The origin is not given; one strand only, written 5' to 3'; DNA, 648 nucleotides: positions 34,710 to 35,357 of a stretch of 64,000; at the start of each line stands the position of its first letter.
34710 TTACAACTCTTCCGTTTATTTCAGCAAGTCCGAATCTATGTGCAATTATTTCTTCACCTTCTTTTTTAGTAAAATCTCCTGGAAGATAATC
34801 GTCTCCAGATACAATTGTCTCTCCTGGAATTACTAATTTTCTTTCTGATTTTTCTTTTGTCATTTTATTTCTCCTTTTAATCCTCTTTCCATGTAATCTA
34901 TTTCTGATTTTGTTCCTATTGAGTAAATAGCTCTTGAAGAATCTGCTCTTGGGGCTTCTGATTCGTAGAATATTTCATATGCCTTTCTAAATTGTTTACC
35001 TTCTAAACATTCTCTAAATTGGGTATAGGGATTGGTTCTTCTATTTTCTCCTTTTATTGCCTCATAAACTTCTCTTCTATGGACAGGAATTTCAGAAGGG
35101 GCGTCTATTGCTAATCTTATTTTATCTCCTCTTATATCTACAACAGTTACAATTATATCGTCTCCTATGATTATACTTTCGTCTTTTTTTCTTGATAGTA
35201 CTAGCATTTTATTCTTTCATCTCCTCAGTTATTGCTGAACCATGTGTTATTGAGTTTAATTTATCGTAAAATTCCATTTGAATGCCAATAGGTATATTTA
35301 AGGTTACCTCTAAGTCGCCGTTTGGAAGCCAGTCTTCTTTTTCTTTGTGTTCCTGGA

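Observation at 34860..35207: Bacterial-type CsrA homologue hard-wired into the archaeal proteasome-SBDS-exosome superoperon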

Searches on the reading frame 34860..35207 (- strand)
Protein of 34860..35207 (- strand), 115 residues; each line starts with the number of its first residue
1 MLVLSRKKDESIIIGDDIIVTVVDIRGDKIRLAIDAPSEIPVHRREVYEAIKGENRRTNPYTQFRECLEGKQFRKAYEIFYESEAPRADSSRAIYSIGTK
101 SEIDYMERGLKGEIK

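Call 3: search_protein_families(library=pfam, proteins=[window:34860-35207:-], max_evalue=0.01)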
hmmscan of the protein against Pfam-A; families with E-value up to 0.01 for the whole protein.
window:34860-35207:- (115 aa): 1 family
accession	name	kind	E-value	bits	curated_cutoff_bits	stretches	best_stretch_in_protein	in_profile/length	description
PF02599.21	CsrA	-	1.8e-24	85.9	27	1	1-52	1-52/53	Global regulator protein family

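Call 4: search_protein_families(library=ncbifam, proteins=[window:34860-35207:-], max_evalue=0.1)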
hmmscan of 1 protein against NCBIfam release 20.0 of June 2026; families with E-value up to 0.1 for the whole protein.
window:34860-35207:- (115 aa): 4 families
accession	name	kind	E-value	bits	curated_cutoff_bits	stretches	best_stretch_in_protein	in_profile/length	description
NF002469.0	PRK01712.1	equivalog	1.3e-24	86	73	1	1-58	1-58/65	carbon storage regulator CsrA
TIGR00202.1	csrA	equivalog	3.5e-23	81.5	70.1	1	1-58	1-58/69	carbon storage regulator CsrA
NF001844.0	PRK00568.1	equivalog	2.9e-14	52.9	106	1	1-58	1-58/76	carbon storage regulator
TIGR00739.1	yajC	equivalog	0.083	13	44.2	0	7-50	39-82/84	preprotein translocase subunit YajC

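Call 6: find_homologous_proteins(query=window:34860-35207:-, max_evalue=0.001)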
Query window:34860-35207:- (115 aa): 7994 proteins with E <= 0.001 among 8000 candidates; the best 120 are listed.
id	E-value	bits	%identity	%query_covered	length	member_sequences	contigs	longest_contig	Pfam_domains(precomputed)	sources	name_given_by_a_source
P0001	1.2e-67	243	100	100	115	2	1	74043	PF02599.22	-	-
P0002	1.9e-40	155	73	51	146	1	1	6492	PF02599.22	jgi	-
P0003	4.7e-39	151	78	48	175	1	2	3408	PF02599.22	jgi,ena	-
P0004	5.4e-36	141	76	48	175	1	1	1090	PF02599.22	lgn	-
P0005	1.6e-35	140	-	-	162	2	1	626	PF02599.22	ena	-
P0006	6.3e-35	138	-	-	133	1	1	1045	PF02599.22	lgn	-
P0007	2.5e-34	136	-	-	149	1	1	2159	PF02599.22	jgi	jgi:carbon storage regulator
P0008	4.3e-34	135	-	-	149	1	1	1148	PF02599.22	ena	-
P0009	6.4e-34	134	-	-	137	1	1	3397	PF02599.22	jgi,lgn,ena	-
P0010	2.4e-33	133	-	-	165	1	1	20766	PF02599.22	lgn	-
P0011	2.6e-33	132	-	-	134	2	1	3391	PF02599.22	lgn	-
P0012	1.1e-31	127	-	-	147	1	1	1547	PF02599.22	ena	-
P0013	1.4e-31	127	-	-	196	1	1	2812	PF02599.22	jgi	jgi:carbon storage regulator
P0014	1.7e-31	127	-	-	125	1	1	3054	PF02599.22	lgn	-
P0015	5.1e-30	122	-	-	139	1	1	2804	PF02599.22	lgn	-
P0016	3.3e-27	113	51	99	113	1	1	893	PF02599.22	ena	-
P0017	8.9e-27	111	-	-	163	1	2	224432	PF02599.22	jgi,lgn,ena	-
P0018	3.8e-26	109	-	-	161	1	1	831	PF02599.22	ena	-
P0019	4.7e-26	109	-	-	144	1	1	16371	PF02599.22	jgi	jgi:carbon storage regulator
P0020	3.2e-24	103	-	-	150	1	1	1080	PF02599.22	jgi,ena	-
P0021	1.0e-23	102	54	92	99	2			PF02599.22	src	-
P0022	7.2e-23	99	75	58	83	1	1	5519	PF02599.22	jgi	jgi:carbon storage regulator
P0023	1.8e-22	98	83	50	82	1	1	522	PF02599.22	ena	-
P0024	2.7e-22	97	80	51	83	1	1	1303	PF02599.22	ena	-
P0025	2.8e-22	97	80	51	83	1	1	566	PF02599.22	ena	-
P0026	2.8e-22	97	80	51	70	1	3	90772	PF02599.22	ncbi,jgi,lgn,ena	-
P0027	6.6e-22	96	76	54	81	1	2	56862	PF02599.22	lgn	-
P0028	6.8e-22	96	81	50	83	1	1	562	PF02599.22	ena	-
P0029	6.9e-22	96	76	54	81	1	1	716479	PF02599.22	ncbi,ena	-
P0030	7.1e-22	96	81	50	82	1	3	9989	PF02599.22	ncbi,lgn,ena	-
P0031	7.7e-22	96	60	77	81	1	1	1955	PF02599.22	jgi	-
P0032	8.1e-22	95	-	-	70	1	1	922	PF02599.22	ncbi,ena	-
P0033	8.2e-22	95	76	51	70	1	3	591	PF02599.22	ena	-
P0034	8.4e-22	95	80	51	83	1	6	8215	PF02599.22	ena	-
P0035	1.1e-21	95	75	51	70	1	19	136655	PF02599.22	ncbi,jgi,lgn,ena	jgi:carbon storage regulator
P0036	1.2e-21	95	76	54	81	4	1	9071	PF02599.22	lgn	-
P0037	1.3e-21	95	-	-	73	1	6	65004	PF02599.22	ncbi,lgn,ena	-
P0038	1.3e-21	95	75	51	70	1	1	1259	PF02599.22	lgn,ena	-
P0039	1.3e-21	95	80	51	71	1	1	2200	PF02599.22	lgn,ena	-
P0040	1.4e-21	95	75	51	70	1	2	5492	PF02599.22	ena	-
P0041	1.4e-21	95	76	54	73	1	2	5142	PF02599.22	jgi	jgi:carbon storage regulator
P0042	1.4e-21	95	-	-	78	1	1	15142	PF02599.22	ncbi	-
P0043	1.4e-21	95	-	-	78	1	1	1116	PF02599.22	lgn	-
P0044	1.5e-21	95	-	-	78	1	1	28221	PF02599.22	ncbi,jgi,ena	-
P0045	1.5e-21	95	60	77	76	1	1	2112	PF02599.22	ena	-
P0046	1.5e-21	95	78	51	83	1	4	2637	PF02599.22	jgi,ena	-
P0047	1.5e-21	95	80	51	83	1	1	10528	PF02599.22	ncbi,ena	-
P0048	1.6e-21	94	80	51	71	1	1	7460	PF02599.22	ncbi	-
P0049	1.7e-21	94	68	62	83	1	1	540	PF02599.22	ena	-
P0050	1.7e-21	94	-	-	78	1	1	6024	PF02599.22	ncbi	-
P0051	1.8e-21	94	-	-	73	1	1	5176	PF02599.22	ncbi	ncbi:MAG: carbon storage regulator CsrA [Planctomycetota bacterium]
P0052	1.8e-21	94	76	51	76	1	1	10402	PF02599.22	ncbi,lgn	-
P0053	1.8e-21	94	61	68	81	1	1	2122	PF02599.22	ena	-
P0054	1.8e-21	94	78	51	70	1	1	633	PF02599.22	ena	-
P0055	1.9e-21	94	83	50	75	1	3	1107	PF02599.22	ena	-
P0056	1.9e-21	94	68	63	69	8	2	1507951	PF02599.22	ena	-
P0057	2.0e-21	94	79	50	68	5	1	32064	PF02599.22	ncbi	-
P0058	2.0e-21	94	76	51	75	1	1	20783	PF02599.22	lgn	-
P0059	2.0e-21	94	80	51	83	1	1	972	PF02599.22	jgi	-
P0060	2.0e-21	94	-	-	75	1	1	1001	PF02599.22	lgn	-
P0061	2.1e-21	94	83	50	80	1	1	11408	PF02599.22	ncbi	-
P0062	2.1e-21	94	79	50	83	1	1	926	PF02599.22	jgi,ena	-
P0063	2.1e-21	94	53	99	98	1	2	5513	PF02599.22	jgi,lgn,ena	-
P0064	2.2e-21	94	78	51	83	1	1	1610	PF02599.22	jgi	jgi:carbon storage regulator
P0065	2.3e-21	94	78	51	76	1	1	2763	PF02599.22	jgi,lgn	jgi:carbon storage regulator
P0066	2.4e-21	94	-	-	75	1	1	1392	PF02599.22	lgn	-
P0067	2.4e-21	94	72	58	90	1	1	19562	PF02599.22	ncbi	-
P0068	2.4e-21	94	71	55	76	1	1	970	PF02599.22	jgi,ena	-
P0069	2.4e-21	94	76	51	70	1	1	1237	PF02599.22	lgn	-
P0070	2.5e-21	94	69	57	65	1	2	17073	PF02599.22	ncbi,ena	-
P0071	2.6e-21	94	-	-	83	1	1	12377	PF02599.22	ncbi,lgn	-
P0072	2.7e-21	94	78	51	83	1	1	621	PF02599.22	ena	-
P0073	2.7e-21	94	76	51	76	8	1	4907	PF02599.22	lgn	-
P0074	2.7e-21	94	-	-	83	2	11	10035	PF02599.22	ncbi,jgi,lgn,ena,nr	ncbi:MAG: carbon storage regulator [Planctomycetes bacterium RBG_16_64_12]|nr:MAG: carbon storage re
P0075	2.9e-21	94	76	51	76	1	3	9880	PF02599.22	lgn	-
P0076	3.0e-21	94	80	51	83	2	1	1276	PF02599.22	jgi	jgi:carbon storage regulator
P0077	3.0e-21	94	86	49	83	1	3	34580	PF02599.22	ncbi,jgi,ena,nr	ncbi:MAG TPA: carbon storage regulator [Planctomycetes bacterium]|nr:carbon storage regulator [Planc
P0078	3.0e-21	94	76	51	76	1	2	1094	PF02599.22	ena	-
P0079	3.0e-21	94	79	50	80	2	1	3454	PF02599.22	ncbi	ncbi:MAG: carbon storage regulator CsrA [Pirellulales bacterium]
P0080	3.0e-21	94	-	-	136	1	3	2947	PF02599.22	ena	-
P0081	3.0e-21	94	76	51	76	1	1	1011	PF02599.22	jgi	jgi:carbon storage regulator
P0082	3.1e-21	94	76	51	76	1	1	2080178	PF02599.22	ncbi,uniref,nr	ncbi:hypothetical protein Pla108_02970 [Botrimarina colliarenosi]|uniref:Translational regulator Csr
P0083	3.1e-21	94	61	68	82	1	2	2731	PF02599.22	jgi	-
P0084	3.3e-21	94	62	66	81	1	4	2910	PF02599.22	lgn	-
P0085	3.3e-21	94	-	-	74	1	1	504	PF02599.22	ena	-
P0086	3.3e-21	94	76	51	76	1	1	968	PF02599.22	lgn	-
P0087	3.3e-21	94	80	51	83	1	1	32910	PF02599.22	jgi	jgi:carbon storage regulator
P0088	3.4e-21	93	75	51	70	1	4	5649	PF02599.22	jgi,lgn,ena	jgi:carbon storage regulator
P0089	3.4e-21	93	75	51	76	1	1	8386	PF02599.22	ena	-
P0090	3.4e-21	93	76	51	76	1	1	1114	PF02599.22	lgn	-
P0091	3.7e-21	93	76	51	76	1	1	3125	PF02599.22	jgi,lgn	jgi:carbon storage regulator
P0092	3.7e-21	93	78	51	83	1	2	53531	PF02599.22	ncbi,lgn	-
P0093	3.7e-21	93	78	51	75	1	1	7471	PF02599.22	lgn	-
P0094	3.8e-21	93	81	50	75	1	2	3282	PF02599.22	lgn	-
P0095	3.8e-21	93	81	51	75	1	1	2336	PF02599.22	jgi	jgi:carbon storage regulator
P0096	3.8e-21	93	66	66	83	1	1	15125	PF02599.22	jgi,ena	-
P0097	3.8e-21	93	76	51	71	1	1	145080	PF02599.22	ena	-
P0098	4.0e-21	93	-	-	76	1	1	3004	PF02599.22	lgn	-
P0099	4.1e-21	93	-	-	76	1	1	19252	PF02599.22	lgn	-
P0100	4.2e-21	93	76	50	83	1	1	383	PF02599.22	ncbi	-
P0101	4.2e-21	93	78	50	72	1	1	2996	PF02599.22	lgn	-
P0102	4.2e-21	93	78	50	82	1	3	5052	PF02599.22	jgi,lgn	jgi:carbon storage regulator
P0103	4.2e-21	93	62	66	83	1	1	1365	PF02599.22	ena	-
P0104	4.3e-21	93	78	51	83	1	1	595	PF02599.22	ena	-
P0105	4.3e-21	93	-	-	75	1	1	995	PF02599.22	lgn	-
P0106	4.3e-21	93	78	51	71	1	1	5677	PF02599.22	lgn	-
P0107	4.3e-21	93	78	51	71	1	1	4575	PF02599.22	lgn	-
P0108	4.4e-21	93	78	50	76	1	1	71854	PF02599.22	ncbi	ncbi:MAG: carbon storage regulator CsrA [Planctomycetota bacterium]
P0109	4.5e-21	93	76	51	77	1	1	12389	PF02599.22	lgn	-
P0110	4.6e-21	93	76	51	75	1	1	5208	PF02599.22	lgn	-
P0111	4.6e-21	93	70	58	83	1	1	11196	PF02599.22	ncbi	-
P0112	4.6e-21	93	77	52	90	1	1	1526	PF02599.22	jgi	jgi:carbon storage regulator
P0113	4.7e-21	93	78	51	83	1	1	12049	PF02599.22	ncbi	-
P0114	4.8e-21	93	76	51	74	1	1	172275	PF02599.22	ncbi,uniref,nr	ncbi:carbon storage regulator CsrA [Botrimarina hoheduenensis]|uniref:Translational regulator CsrA n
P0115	4.8e-21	93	78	50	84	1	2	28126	PF02599.22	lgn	-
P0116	4.8e-21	93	76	51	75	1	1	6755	PF02599.22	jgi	-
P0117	4.8e-21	93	76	51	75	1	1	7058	PF02599.22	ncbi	ncbi:MAG: carbon storage regulator CsrA [Planctomycetota bacterium]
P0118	4.8e-21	93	76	51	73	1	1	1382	PF02599.22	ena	-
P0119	4.9e-21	93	78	51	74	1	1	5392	PF02599.22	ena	-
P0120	4.9e-21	93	76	51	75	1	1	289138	PF02599.22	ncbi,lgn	ncbi:MAG: carbon storage regulator CsrA [Planctomycetota bacterium]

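Call 10: find_encoding_contigs(protein=P0063, flank=6000, max_places=6)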
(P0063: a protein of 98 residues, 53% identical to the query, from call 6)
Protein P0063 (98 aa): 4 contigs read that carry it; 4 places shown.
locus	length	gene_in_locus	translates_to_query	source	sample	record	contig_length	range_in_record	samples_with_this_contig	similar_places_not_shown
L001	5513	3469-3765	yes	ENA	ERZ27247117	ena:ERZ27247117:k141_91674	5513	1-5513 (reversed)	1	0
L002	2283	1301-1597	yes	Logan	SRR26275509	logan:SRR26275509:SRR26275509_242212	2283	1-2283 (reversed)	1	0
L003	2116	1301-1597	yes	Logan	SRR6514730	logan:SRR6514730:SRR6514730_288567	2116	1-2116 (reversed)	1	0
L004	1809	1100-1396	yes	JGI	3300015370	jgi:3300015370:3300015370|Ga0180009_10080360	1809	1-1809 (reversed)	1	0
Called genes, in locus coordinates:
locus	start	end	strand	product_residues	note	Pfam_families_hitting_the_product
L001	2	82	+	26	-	?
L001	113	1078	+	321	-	PF00814:TsaD, PF22521:HypF_C_2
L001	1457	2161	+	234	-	PF10584:Proteasome_A_N, PF00227:Proteasome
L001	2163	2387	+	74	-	-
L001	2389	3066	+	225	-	PF01172:SBDS_N, PF09377:SBDS_domain_II, PF20268:SBDS_C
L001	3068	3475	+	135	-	PF02599:CsrA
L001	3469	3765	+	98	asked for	PF02599:CsrA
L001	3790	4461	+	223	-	PF14382:ECR1_N (weak), PF22625:ECR1_N_2 (weak), PF00013:KH_1, PF15985:KH_6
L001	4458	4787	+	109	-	-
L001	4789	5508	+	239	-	PF01138:RNase_PH, PF03725:RNase_PH_C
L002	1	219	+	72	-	?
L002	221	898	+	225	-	PF01172:SBDS_N, PF09377:SBDS_domain_II, PF20268:SBDS_C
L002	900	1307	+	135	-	PF02599:CsrA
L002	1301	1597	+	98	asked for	PF02599:CsrA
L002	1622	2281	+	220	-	?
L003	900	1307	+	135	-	PF02599:CsrA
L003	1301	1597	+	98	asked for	PF02599:CsrA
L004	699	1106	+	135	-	PF02599:CsrA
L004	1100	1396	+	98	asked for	PF02599:CsrA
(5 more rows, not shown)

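Call 11: find_encoding_contigs(protein=P0016, flank=6000, max_places=6)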
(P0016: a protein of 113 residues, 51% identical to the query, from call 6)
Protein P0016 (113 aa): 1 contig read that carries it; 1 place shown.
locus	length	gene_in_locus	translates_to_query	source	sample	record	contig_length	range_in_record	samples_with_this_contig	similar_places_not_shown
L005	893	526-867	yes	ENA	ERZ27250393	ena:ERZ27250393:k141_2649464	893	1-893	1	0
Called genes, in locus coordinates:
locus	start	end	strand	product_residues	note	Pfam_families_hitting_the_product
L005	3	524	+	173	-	?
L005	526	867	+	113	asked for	PF02599:CsrA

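Call 12: find_encoding_contigs(protein=P0001, flank=10000, max_places=6)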
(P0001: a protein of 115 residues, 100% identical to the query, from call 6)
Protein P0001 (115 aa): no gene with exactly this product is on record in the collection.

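Call 44: predict_structure(alignment_id=A5)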
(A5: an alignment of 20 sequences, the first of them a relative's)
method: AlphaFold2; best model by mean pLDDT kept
length: 115 residues; sequences in the alignment: 20
mean_pLDDT: 65.6   pTM: 0.45
mean pLDDT of the five models: 65.6, 65.4, 65.0, 60.4, 60.4
residues with pLDDT >= 90: 10; 70-90: 33; 50-70: 53; < 50: 19
segments of 3 or more residues with pLDDT < 50: 1-14, 92-94
pLDDT, mean of each block of 10 residues (from residue 1): 37 52 60 55 61 57 86 89 62 64 89 82
secondary structure, 60 per line:
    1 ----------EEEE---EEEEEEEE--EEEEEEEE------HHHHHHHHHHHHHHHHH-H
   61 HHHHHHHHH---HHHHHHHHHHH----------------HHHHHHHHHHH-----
elements in order: E11-14 E18-25 E28-35 H42-58 H60-69 H73-83 H100-110

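Call 56: fold_search(model_id=the predicted structure, library=pdb)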
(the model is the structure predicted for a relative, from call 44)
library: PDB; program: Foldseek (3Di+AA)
matches with E <= 10: 202; with E <= 0.001: 0
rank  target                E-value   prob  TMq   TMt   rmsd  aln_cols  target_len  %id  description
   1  9dvi_B                2.5e-01  0.16  0.22  0.12  13.5       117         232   18  Hetero-hexameric Hsp70-Hsp40-DafA complex (released 2025-10-22)
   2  2qm4_D                9.8e-01  0.06  0.20  0.12  18.8       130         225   12  Crystal structure of human XLF/Cernunnos, a non-homologous end-joining factor (released 2007-12-11)
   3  4r5l_C                1.0e+00  0.08  0.20  0.13  14.2       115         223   11  Crystal structure of the DnaK C-terminus (Dnak-SBD-C) (released 2014-09-10)
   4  3rwr_T                1.3e+00  0.06  0.20  0.12  16.7       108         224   10  Crystal structure of the human XRCC4-XLF complex (released 2011-12-07)
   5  2qm4_B                1.3e+00  0.06  0.20  0.12  18.3       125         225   12  Crystal structure of human XLF/Cernunnos, a non-homologous end-joining factor (released 2007-12-11)
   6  8s05_A                1.5e+00  0.15  0.31  0.11  12.3       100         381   10  ArnAB complex an archaeal ortholog of the Sec23/24 core motif (released 2025-10-29)
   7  8s05_B                1.5e+00  0.11  0.26  0.09  13.1       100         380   10  ArnAB complex an archaeal ortholog of the Sec23/24 core motif (released 2025-10-29)
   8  4uca_B                1.5e+00  0.06  0.20  0.13  13.1       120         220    9  N-terminal globular domain of the RSV Nucleoprotein in complex with C- terminal peptide of the Phosphoprotein (released 2015-08-19)
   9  4ucc_B                1.7e+00  0.07  0.19  0.12  11.7       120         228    8  N-terminal globular domain of the RSV Nucleoprotein in complex with the Nucleoprotein Phosphoprotein interaction inhib (released 2015-08-19)
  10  4ucd_B                1.8e+00  0.06  0.20  0.13  13.2       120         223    9  N-terminal globular domain of the RSV Nucleoprotein in complex with the Nucleoprotein Phosphoprotein interaction inhib (released 2015-08-19)
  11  9n81_c                1.8e+00  0.06  0.21  0.11  16.7       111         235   10  A gap-filling complex with Pol mu engaged in the NHEJ Pathway (released 2025-04-23)
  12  4uc8_B                1.9e+00  0.06  0.18  0.13  11.6       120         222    9  N-terminal globular domain of the RSV Nucleoprotein in complex with C- terminal phenylalanine of the Phosphoprotein (released 2015-08-19)
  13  3sr2_D                1.9e+00  0.05  0.21  0.12  16.6       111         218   10  Crystal Structure of Human XLF-XRCC4 Complex (released 2011-07-20)
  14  2r9a_B                2.0e+00  0.05  0.21  0.12  16.1       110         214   10  Crystal structure of human XLF (released 2008-01-01)
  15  3sr2_H                2.0e+00  0.05  0.21  0.12  16.6       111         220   12  Crystal Structure of Human XLF-XRCC4 Complex (released 2011-07-20)
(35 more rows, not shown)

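Call 57: search_solved_structures(query=window:34860-35207:-, max_evalue=0.001, show_alignments=3)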
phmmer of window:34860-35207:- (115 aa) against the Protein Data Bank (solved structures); distinct sequences matched with E-value up to 0.001: 9.
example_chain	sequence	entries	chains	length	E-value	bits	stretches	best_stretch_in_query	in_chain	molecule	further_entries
5dmb_D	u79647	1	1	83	7e-14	55.4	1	2-59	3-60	Carbon storage regulator homolog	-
1y00_A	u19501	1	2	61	1.4e-13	54.4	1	1-60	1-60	Carbon storage regulator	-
2bti_A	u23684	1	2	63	1.7e-13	54.1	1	1-59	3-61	CARBON STORAGE REGULATOR HOMOLOG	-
1t3o_A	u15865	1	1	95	2.4e-13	53.7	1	1-58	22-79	Carbon storage regulator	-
5z38_F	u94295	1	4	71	2.4e-13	53.7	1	1-60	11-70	wild type CsrA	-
7yr6_E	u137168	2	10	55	3.6e-13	53.1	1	1-54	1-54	Translational regulator CsrA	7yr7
1vpz_A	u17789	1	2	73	3.7e-13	53.1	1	1-55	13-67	Carbon storage regulator homolog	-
2jpp_A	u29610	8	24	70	1.3e-12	51.3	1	1-53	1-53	Translational repressor | Carbon storage regulator homolog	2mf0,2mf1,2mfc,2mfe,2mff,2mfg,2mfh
5z38_E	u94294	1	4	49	4.4e-09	40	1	1-44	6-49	Truncated-CsrA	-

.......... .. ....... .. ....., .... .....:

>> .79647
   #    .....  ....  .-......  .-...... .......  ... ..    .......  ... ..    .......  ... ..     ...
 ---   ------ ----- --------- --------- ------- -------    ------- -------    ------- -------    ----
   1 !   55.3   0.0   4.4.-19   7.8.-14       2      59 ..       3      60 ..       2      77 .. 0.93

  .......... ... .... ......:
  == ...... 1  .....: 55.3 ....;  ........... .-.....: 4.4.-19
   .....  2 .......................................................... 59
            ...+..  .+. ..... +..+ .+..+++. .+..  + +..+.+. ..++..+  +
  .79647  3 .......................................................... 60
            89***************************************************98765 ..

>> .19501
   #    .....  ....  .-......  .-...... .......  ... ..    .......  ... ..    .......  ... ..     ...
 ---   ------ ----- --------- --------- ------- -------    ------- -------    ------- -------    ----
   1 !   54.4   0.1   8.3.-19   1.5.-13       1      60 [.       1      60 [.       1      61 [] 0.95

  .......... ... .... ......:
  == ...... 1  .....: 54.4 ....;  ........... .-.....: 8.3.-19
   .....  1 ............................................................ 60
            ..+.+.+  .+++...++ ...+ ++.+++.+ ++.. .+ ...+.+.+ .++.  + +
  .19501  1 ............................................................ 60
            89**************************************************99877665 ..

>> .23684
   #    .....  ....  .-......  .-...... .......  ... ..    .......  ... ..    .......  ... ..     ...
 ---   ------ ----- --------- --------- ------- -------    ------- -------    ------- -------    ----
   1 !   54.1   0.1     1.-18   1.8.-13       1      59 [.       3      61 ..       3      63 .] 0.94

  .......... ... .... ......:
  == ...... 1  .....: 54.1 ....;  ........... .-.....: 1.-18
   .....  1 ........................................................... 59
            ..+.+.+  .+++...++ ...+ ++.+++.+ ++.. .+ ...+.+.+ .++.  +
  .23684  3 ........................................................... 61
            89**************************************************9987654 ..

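Call 78: find_related_loci(query=A1, collection=viral_contigs, flank=5000)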
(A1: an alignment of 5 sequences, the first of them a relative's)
Query A1 (115 aa) in viral_contigs; peptide patterns used: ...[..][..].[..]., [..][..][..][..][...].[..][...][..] (x = any residue, [..] = any of these).
147 stretches matched a pattern; 51 encode a relative of the query (tblastn E <= 1e-3); 51 distinct loci.
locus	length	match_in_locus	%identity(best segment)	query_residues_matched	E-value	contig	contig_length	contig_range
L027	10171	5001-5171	77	2-58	5e-25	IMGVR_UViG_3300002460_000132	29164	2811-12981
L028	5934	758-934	73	1-59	3e-24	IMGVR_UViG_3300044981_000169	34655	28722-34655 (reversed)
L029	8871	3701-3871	72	1-57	7e-24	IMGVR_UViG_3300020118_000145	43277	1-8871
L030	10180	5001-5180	63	1-60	1e-22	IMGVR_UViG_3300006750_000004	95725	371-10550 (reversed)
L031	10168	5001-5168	68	1-56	2e-22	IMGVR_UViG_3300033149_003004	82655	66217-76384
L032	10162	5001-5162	78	1-54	6e-22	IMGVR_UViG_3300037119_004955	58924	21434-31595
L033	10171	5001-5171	68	1-57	2e-21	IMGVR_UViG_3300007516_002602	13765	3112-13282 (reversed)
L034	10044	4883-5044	69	1-54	3e-21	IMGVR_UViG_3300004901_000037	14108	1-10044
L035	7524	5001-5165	69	1-55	3e-21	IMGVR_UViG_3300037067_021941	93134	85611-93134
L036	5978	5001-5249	51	1-84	2e-20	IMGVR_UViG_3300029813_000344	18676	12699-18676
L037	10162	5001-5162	69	1-54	3e-20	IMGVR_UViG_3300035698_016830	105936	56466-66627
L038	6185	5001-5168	70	1-55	4e-20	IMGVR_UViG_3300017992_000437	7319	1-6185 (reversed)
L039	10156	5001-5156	69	1-52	4e-20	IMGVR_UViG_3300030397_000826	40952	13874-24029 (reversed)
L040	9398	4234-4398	65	1-55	4e-20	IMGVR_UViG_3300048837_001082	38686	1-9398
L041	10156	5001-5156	71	1-52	5e-20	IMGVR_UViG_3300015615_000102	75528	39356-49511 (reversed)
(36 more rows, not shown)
